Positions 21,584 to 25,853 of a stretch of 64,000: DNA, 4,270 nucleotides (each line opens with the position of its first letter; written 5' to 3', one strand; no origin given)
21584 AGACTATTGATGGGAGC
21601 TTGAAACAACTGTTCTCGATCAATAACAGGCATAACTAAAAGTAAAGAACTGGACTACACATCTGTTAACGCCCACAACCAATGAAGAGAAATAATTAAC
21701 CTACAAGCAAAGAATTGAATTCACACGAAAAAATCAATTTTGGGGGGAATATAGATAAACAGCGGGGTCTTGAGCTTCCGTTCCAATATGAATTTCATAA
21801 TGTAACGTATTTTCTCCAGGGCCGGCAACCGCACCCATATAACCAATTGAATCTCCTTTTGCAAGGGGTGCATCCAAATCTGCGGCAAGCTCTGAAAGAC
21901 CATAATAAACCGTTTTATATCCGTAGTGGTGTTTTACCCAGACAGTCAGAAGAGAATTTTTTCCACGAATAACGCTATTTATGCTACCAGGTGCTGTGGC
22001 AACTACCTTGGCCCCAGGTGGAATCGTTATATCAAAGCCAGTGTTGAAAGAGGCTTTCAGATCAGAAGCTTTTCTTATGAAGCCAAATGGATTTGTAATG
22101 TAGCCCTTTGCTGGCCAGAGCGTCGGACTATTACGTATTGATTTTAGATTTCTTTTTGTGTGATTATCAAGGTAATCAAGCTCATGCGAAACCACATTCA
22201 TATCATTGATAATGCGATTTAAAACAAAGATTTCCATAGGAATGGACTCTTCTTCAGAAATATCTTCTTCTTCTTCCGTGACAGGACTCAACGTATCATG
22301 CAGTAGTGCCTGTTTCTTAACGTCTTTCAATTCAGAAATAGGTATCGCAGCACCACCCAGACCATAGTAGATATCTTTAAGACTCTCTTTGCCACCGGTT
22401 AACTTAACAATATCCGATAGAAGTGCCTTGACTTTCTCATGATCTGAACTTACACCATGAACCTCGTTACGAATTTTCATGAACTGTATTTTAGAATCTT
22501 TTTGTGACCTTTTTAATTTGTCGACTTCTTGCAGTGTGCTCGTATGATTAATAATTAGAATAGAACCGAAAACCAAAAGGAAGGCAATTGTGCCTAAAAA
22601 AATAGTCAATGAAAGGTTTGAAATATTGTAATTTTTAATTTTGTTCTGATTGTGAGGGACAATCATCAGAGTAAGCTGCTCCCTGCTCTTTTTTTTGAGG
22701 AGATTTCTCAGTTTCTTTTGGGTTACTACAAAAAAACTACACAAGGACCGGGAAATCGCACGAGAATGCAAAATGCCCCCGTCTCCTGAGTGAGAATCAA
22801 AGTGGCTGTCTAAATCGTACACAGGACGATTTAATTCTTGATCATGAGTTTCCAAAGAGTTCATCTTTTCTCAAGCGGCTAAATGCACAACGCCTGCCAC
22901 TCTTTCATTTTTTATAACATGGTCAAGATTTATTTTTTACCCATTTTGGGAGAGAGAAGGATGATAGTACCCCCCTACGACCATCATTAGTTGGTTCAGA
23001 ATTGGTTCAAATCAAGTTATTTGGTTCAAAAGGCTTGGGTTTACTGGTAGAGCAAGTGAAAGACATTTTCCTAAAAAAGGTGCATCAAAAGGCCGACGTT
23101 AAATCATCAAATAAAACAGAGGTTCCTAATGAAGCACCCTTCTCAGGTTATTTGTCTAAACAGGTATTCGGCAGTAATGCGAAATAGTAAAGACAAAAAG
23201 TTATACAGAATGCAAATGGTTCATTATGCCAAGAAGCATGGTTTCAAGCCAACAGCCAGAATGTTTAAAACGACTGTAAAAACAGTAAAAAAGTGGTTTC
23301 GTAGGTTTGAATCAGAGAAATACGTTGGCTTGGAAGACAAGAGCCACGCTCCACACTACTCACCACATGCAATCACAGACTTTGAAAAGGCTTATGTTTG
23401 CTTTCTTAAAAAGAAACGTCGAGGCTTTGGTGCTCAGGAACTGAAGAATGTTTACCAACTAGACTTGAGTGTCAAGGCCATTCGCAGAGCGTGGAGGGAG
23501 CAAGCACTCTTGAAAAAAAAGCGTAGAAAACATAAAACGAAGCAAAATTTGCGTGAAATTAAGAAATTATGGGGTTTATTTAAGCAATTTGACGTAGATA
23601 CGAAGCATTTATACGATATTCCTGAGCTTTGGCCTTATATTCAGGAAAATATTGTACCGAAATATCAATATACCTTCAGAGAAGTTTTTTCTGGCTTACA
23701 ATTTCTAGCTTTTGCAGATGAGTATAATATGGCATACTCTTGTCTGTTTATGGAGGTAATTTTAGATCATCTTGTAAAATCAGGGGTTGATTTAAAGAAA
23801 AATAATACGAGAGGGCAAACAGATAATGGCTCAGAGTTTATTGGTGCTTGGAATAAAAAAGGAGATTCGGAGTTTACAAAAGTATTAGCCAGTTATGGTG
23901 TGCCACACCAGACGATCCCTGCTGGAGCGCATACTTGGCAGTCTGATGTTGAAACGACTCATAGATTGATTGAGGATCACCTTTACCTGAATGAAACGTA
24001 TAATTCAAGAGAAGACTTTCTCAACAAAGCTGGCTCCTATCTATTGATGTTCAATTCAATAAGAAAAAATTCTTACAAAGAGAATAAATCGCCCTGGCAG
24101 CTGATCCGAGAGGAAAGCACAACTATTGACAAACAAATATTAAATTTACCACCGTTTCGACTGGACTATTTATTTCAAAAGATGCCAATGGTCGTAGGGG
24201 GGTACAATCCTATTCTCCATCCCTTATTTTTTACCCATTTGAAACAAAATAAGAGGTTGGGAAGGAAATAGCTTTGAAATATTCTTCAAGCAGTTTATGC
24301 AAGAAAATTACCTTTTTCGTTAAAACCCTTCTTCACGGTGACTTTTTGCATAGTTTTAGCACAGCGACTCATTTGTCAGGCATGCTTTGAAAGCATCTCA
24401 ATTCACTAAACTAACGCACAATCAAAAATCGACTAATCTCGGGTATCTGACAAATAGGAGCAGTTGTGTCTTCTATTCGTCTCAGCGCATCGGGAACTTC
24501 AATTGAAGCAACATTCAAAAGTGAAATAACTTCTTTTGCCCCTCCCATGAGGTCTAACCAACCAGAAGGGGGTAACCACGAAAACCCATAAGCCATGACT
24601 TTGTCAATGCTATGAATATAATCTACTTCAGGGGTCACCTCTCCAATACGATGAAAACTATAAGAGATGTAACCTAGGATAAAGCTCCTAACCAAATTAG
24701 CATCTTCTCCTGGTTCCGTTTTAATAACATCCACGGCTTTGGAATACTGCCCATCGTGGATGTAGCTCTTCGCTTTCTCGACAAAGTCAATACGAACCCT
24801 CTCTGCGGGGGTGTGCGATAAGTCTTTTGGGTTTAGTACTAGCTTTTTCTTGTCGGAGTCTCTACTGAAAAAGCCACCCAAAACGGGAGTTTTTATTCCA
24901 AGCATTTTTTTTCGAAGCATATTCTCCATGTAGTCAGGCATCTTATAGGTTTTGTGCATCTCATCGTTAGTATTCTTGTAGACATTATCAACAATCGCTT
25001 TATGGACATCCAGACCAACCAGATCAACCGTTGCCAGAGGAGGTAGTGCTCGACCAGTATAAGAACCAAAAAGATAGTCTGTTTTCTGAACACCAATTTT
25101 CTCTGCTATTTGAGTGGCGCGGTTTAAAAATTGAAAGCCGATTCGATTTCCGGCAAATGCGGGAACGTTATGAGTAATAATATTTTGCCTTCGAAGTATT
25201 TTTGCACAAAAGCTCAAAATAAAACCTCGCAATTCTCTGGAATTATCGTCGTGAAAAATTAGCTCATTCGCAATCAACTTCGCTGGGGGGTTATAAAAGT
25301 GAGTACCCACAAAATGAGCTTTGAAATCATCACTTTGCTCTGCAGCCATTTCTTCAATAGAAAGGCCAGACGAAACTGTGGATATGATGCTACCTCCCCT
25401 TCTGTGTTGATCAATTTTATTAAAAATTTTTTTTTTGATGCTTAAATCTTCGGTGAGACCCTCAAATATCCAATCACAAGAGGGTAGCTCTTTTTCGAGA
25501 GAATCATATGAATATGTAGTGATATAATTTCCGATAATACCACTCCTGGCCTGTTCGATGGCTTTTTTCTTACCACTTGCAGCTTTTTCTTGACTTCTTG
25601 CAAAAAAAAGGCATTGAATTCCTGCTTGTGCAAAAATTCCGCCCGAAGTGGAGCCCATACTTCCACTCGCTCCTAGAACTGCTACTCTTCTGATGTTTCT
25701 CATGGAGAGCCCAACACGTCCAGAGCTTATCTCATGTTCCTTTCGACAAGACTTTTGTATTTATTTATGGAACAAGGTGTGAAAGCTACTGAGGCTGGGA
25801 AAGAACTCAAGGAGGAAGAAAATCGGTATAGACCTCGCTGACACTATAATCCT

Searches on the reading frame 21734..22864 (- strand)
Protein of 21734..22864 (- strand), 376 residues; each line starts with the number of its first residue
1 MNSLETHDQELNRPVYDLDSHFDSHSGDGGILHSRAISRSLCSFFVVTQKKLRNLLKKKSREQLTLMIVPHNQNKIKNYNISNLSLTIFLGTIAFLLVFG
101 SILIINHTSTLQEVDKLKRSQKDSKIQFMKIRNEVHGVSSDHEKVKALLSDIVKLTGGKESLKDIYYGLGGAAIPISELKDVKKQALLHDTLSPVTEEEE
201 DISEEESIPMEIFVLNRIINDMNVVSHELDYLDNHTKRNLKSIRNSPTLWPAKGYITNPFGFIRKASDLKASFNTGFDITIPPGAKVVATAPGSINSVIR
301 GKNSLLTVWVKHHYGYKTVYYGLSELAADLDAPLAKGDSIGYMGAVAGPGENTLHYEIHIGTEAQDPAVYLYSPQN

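Call 34: search_protein_families(library=pfam, proteins=[window:21734-22864:-], max_evalue=0.001)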
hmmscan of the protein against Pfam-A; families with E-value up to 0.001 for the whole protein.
window:21734-22864:- (376 aa): 1 family
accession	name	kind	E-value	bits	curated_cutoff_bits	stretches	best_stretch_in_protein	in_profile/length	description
PF01551.29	Peptidase_M23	-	8.6e-15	55.2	28.7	1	273-367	2-96/96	Peptidase family M23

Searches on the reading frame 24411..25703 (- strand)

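Call 33: search_protein_families(library=pfam, proteins=[window:24411-25703:-], max_evalue=0.001)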
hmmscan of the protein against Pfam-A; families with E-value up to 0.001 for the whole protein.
window:24411-25703:- (430 aa): 2 families
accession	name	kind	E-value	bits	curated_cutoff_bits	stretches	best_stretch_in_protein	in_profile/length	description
PF02737.24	3HCDH_N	-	2.4e-24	86.6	22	1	7-173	2-173/180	3-hydroxyacyl-CoA dehydrogenase, NAD binding domain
PF00725.27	3HCDH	-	3.4e-09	37.5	22.1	1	183-272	2-90/97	3-hydroxyacyl-CoA dehydrogenase, C-terminal domain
